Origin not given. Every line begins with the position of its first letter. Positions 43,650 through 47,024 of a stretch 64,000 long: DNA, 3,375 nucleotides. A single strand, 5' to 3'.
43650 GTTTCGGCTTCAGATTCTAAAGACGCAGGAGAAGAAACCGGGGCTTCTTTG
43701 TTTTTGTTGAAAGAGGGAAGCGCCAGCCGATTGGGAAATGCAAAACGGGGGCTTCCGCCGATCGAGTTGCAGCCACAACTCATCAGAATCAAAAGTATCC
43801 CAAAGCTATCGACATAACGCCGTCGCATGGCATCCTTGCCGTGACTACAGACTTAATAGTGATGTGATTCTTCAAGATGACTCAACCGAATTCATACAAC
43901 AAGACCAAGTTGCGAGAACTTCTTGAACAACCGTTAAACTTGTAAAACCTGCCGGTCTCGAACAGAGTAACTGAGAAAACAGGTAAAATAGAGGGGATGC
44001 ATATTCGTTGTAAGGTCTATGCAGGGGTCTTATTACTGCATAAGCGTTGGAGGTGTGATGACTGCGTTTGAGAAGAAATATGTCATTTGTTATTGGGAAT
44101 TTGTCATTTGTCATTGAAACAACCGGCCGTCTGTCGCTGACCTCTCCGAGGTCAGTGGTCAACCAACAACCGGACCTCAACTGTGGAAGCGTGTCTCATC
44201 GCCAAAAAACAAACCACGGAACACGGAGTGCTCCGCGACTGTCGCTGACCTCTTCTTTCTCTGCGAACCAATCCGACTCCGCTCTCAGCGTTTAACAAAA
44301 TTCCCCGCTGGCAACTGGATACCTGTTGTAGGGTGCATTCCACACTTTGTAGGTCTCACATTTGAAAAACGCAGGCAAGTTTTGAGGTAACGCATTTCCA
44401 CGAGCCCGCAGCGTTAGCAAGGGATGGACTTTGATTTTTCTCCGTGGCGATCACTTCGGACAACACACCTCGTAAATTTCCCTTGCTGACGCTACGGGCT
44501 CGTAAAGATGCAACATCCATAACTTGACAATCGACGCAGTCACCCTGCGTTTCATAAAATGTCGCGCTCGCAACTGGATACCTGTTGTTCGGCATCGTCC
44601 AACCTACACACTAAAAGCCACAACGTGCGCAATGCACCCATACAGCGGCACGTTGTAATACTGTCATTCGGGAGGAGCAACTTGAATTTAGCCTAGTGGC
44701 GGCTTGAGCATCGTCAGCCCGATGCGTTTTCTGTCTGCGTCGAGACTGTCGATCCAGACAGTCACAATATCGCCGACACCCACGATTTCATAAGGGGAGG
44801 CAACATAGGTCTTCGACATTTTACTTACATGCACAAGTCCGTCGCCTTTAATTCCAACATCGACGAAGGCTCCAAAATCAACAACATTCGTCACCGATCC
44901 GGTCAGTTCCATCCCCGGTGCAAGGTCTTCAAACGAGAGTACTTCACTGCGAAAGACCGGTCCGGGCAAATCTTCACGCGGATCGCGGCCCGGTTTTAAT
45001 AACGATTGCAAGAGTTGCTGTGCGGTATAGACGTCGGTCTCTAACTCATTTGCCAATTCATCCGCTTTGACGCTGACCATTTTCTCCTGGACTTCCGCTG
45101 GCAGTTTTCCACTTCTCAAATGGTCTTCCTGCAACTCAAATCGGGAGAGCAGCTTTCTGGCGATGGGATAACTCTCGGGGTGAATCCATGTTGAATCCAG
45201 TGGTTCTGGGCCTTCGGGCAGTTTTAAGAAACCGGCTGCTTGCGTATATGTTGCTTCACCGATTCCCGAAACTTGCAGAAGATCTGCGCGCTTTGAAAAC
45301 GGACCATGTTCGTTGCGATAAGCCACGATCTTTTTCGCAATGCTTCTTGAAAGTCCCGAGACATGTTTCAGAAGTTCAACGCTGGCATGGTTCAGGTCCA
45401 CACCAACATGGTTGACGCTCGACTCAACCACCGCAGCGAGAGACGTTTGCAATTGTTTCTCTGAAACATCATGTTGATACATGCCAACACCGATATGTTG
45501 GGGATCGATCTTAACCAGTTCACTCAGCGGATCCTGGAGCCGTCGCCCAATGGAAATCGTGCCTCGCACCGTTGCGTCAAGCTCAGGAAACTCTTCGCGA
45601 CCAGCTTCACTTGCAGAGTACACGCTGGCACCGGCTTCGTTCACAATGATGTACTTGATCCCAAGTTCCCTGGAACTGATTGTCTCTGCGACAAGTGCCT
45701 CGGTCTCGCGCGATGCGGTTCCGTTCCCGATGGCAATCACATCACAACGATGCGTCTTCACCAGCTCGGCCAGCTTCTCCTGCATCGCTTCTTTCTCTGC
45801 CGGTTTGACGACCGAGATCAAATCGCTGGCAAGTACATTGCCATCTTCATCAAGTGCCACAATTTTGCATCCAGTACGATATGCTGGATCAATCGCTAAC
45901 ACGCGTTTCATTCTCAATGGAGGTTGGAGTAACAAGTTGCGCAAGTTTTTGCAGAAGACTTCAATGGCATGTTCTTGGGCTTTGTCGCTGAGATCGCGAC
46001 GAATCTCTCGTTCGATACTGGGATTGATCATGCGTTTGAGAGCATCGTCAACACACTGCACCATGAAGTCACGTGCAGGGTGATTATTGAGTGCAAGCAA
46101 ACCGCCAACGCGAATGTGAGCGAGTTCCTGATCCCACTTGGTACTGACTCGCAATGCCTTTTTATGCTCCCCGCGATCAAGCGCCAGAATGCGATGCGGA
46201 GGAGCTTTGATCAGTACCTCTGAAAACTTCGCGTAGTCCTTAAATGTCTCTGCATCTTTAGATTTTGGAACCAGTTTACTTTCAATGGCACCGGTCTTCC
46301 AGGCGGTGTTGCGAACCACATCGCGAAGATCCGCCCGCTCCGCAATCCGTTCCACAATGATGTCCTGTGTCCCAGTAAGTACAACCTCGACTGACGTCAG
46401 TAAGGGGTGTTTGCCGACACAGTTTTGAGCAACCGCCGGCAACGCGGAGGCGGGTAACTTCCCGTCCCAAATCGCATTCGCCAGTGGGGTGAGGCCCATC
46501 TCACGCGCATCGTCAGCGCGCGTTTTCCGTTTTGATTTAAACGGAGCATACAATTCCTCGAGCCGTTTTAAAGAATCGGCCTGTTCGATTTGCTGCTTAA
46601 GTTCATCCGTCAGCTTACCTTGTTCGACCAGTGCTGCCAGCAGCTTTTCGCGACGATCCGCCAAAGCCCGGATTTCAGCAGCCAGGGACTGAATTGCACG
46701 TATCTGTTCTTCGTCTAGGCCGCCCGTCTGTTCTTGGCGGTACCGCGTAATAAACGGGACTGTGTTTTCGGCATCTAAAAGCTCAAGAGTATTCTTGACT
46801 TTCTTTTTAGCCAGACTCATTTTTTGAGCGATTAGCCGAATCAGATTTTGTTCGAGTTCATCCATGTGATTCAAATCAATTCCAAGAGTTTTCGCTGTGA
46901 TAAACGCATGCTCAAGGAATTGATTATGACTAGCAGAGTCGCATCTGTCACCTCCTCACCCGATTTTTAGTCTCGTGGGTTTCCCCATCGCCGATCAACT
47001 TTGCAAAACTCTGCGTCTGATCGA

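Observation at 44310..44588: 170-185 bp hairpin repeat element flanked by 19-23 bp direct repeats (MITE-like), with a second copy at 52799-52985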

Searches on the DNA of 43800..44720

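Call 9: search_rna_families(source=window, start=43800, end=44720, threshold=evalue, max_evalue=10)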
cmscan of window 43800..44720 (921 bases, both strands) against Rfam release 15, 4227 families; matches with E-value up to 10: 2.
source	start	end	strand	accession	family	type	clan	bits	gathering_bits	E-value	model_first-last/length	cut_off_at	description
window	44398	44505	-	RF00639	mir-515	Gene; miRNA;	CL00096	18.9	68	0.99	1-87/87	no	mir-515 microRNA precursor family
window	44387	44511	+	RF04196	MIR5638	Gene; miRNA;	-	13.9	500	0.19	1-464/464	no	MIR5638 microRNA precursor family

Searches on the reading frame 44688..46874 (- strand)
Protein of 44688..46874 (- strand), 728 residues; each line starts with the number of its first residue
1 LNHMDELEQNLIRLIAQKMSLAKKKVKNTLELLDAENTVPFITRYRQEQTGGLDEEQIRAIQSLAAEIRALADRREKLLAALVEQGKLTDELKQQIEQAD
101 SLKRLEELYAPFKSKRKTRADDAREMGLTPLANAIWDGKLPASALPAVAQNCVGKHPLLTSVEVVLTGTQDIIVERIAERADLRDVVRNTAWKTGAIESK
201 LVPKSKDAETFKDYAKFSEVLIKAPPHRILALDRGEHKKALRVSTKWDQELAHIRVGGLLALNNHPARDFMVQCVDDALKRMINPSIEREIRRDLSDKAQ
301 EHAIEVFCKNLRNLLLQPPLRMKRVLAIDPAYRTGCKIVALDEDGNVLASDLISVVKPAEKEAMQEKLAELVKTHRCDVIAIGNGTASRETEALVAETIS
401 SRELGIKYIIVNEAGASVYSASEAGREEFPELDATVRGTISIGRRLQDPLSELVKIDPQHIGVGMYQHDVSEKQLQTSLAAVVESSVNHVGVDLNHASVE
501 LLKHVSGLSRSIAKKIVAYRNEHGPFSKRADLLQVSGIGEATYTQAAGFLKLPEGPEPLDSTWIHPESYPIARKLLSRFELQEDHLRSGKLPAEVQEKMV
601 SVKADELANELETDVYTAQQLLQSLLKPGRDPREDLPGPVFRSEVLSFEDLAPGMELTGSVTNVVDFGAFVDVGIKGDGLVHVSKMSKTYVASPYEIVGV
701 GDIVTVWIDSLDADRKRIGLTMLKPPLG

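Call 42: find_encoding_contigs(protein=window:44688-46874:-, flank=10000, max_places=6)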
Protein window:44688-46874:- (728 aa): no gene with exactly this product is on record in the collection.

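Call 45: find_encoding_contigs(protein=window:44688-46865:-, flank=10000, max_places=6)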
Protein window:44688-46865:- (725 aa): no gene with exactly this product is on record in the collection.

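Call 46: find_homologous_proteins(query=window:44688-46865:-, max_evalue=1e-100)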
Query window:44688-46865:- (725 aa): 7997 proteins with E <= 1e-100 among 8000 candidates; the best 120 are listed.
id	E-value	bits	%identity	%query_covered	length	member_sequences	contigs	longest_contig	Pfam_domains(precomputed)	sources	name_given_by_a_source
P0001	0.0e+0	1587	100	100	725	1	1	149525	PF16921.11,PF14639.12,PF00575.30,PF12836.14,PF14635.13,PF17674.8,PF09371.16,PF22706.2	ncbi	-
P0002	0.0e+0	1098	69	99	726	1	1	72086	PF16921.11,PF14639.12,PF00575.30,PF12836.14,PF14635.13,PF17674.8,PF09371.16,PF22706.2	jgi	-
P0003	0.0e+0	1091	67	98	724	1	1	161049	PF16921.11,PF14639.12,PF00575.30,PF12836.14,PF14635.13,PF17674.8,PF09371.16,PF22706.2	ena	-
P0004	0.0e+0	1048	66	99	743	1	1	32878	PF16921.11,PF14639.12,PF00575.30,PF12836.14,PF14635.13,PF17674.8,PF09371.16,PF22706.2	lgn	-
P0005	0.0e+0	1038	64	99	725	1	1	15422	PF16921.11,PF14639.12,PF00575.30,PF12836.14,PF14635.13,PF17674.8,PF09371.16,PF22706.2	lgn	-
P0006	1.2e-294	997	63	98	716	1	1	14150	PF16921.11,PF14639.12,PF00575.30,PF12836.14,PF14635.13,PF17674.8,PF09371.16,PF22706.2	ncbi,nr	ncbi:MAG: RNA-binding transcriptional accessory protein [Planctomycetaceae bacterium]|nr:RNA-binding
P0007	4.3e-292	989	61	99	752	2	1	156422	PF16921.11,PF14639.12,PF00575.30,PF12836.14,PF14635.13,PF17674.8,PF09371.16,PF22706.2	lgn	-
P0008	4.0e-290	982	-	-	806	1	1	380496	PF16921.11,PF00575.30,PF12836.14,PF14635.13,PF17674.8,PF09371.16,PF22706.2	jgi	jgi:protein Tex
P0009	6.5e-289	978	63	98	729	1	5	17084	PF16921.11,PF00575.30,PF12836.14,PF14635.13,PF17674.8,PF09371.16,PF22706.2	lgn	-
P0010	3.0e-288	976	62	98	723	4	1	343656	PF16921.11,PF14639.12,PF00575.30,PF12836.14,PF14635.13,PF17674.8,PF09371.16,PF22706.2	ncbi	-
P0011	6.9e-288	975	62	98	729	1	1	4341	PF16921.11,PF00575.30,PF12836.14,PF14635.13,PF17674.8,PF09371.16,PF22706.2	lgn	-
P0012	2.5e-284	963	61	98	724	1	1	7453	PF16921.11,PF14639.12,PF00575.30,PF12836.14,PF14635.13,PF17674.8,PF09371.16,PF22706.2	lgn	-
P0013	6.3e-283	958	60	99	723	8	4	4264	PF16921.11,PF14639.12,PF00575.30,PF12836.14,PF14635.13,PF17674.8,PF09371.16,PF22706.2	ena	-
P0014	9.0e-283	958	60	99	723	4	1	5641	PF16921.11,PF14639.12,PF00575.30,PF12836.14,PF14635.13,PF17674.8,PF09371.16,PF22706.2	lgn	-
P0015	6.4e-281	952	60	98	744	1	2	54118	PF16921.11,PF14639.12,PF00575.30,PF12836.14,PF14635.13,PF17674.8,PF09371.16,PF22706.2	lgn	-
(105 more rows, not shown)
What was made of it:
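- Closest known: Class 3 TnpA_Y1 'REPtron-like' systems. Same: The host is Planctomycetaceae, the family of P. limnophilus (call 46).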

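Call 47: find_encoding_contigs(protein=P0001, flank=10000, max_places=3)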
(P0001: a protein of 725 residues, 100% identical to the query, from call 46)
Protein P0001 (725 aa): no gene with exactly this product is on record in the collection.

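Call 48: find_encoding_contigs(protein=P0002, flank=10000, max_places=3)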
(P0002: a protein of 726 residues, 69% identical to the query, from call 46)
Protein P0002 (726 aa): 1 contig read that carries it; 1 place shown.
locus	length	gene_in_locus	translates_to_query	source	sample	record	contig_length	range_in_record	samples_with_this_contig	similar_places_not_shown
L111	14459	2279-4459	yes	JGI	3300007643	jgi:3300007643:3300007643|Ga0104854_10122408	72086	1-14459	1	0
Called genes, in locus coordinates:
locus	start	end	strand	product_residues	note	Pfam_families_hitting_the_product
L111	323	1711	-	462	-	-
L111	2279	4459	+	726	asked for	PF09371:Tex_N, PF22706:Tex_central_region, PF14639:YqgF (weak), PF16921:Tex_YqgF, PF14635:HHH_7 (weak), PF12836:HHH_3, PF17674:HHH_9, PF00575:S1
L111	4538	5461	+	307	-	PF00483:NTP_transferase, PF12804:NTP_transf_3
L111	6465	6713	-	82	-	-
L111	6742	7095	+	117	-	PF00078:RVT_1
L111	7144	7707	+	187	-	PF00078:RVT_1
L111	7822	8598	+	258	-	PF01266:DAO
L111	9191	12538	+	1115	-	PF01564:Spermine_synth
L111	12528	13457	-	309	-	PF12697:Abhydrolase_6 (weak), PF20434:BD-FAE (faint), PF00561:Abhydrolase_1, PF12146:Hydrolase_4, PF07859:Abhydrolase_3 (weak), PF00326:Peptidase_S9 (weak)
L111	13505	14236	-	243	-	PF00702:Hydrolase, PF12710:HAD (faint), PF13419:HAD_2, PF13242:Hydrolase_like (weak)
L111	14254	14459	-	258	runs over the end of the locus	PF06439:3keto-disac_hyd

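Call 49: find_encoding_contigs(protein=P0003, flank=10000, max_places=3)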
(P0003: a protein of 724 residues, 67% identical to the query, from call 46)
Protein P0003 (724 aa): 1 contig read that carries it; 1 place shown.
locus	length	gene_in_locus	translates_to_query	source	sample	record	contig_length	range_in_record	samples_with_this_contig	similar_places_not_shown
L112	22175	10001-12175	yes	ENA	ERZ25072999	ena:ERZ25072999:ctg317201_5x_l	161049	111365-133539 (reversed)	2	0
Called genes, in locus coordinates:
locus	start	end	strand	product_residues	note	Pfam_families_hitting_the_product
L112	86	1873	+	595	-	PF13646:HEAT_2 (faint)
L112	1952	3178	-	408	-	PF13570:Beta-prop_ACSF4 (weak), PF13360:PQQ_2, PF13570:Beta-prop_ACSF4, PF13360:PQQ_2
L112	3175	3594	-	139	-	-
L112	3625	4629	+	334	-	PF08240:ADH_N, PF00107:ADH_zinc_N, PF13602:ADH_zinc_N_2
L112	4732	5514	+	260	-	PF02548:Pantoate_transf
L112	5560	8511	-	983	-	-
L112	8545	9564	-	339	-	PF13580:SIS_2 (weak), PF01380:SIS, PF00571:CBS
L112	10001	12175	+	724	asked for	PF09371:Tex_N, PF22706:Tex_central_region, PF14639:YqgF (faint), PF16921:Tex_YqgF, PF14635:HHH_7 (weak), PF12836:HHH_3, PF17674:HHH_9, PF00575:S1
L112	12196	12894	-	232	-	PF05724:TPMT (weak), PF13489:Methyltransf_23, PF13847:Methyltransf_31, PF08241:Methyltransf_11, PF08242:Methyltransf_12, PF13649:Methyltransf_25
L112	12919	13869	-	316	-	-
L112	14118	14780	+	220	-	PF07592:DDE_Tnp_ISAZ013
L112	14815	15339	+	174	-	PF07592:DDE_Tnp_ISAZ013, PF13358:DDE_3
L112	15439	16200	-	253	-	PF04376:ATE_N, PF04377:ATE_C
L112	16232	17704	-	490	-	PF02347:GDC-P, PF00266:Aminotran_5, PF21478:GcvP2_C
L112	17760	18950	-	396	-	PF02347:GDC-P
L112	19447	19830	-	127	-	PF01597:GCV_H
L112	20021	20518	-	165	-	PF02502:LacAB_rpiB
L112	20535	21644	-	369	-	PF01300:Sua5_yciO_yrdC, PF01451:LMWPc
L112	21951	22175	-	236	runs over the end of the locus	PF04298:Zn_peptidase_2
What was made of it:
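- The nearest relatives (67-69% Tex identity) are not syntenic (calls 48, 49).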
